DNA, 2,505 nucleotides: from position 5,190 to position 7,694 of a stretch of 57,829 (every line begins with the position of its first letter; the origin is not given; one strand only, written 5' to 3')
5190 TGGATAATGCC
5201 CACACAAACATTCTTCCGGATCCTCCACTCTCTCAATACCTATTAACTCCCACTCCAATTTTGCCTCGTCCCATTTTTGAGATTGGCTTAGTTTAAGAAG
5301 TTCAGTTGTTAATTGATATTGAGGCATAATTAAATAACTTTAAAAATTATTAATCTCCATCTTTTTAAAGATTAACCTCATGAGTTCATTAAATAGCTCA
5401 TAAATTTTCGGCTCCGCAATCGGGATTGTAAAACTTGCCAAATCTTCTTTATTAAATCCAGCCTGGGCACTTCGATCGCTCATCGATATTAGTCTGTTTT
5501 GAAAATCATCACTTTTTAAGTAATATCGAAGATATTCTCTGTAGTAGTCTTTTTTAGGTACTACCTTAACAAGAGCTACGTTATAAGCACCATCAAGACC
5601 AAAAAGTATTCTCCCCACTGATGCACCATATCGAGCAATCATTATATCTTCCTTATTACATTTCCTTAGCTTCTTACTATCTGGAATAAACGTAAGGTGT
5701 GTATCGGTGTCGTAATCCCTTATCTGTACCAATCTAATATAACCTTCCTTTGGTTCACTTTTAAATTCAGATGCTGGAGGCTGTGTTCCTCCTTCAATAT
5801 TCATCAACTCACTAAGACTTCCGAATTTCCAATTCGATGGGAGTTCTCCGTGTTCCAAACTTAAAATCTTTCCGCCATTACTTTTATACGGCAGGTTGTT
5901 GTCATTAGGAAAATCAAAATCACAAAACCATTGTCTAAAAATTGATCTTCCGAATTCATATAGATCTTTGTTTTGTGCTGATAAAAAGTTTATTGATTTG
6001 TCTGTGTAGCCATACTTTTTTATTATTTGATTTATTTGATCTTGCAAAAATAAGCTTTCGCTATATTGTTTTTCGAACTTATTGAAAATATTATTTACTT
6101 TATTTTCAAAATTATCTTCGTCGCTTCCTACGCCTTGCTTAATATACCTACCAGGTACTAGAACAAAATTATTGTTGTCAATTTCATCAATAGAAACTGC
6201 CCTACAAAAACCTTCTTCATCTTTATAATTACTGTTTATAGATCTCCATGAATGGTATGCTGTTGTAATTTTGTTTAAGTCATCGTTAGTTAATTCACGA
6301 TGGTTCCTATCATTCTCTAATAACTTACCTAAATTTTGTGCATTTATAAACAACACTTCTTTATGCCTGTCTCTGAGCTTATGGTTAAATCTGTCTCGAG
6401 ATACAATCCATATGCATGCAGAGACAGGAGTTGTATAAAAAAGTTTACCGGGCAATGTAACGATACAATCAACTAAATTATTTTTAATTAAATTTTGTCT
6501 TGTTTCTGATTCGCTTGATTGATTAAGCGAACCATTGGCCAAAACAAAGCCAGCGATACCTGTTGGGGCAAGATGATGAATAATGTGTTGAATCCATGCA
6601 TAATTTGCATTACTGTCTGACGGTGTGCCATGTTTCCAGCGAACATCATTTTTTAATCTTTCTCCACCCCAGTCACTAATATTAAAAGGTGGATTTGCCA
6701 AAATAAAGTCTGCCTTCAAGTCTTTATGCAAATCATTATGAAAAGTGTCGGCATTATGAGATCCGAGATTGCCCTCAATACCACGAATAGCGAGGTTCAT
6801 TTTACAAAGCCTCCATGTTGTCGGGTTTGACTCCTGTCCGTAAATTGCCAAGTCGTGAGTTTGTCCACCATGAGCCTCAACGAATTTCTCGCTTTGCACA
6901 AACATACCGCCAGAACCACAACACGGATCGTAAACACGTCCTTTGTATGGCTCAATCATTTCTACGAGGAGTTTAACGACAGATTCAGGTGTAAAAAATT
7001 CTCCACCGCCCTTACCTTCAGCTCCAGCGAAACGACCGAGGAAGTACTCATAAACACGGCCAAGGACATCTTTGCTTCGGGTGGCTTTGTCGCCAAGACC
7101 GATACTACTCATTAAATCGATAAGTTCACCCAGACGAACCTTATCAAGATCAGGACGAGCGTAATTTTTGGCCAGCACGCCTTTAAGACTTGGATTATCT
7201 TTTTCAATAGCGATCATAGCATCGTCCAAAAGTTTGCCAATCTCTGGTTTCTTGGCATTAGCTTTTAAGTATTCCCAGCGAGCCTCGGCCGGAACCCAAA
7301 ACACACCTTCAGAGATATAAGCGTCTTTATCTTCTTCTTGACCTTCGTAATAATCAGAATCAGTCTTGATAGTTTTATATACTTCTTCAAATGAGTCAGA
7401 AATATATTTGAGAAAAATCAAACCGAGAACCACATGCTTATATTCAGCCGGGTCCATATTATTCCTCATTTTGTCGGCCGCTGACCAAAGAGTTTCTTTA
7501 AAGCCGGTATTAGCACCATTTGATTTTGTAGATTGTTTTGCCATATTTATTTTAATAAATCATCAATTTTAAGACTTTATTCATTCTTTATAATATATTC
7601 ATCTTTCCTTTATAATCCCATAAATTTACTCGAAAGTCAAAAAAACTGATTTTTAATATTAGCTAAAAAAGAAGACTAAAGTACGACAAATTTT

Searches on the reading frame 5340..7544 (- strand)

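Call 10: search_protein_families(library=pfam, proteins=[window:5340-7544:-], max_evalue=0.001)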
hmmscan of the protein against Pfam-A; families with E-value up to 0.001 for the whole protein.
window:5340-7544:- (734 aa): 4 families
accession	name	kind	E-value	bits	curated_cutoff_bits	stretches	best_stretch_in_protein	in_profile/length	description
PF02384.22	N6_Mtase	-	7.1e-106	354.5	20.4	1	157-470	2-305/311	N-6 DNA Methylase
PF12161.14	HsdM_N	-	1.3e-27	97.5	24.5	1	16-143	2-133/135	HsdM N-terminal domain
PF01420.25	Methylase_S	-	3.7e-10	40.7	22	1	569-709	1-136/168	Type I restriction modification DNA specificity domain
PF07669.17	Eco57I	-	7.7e-05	23.3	25.3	1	265-364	62-165/171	Eco57I restriction-modification methylase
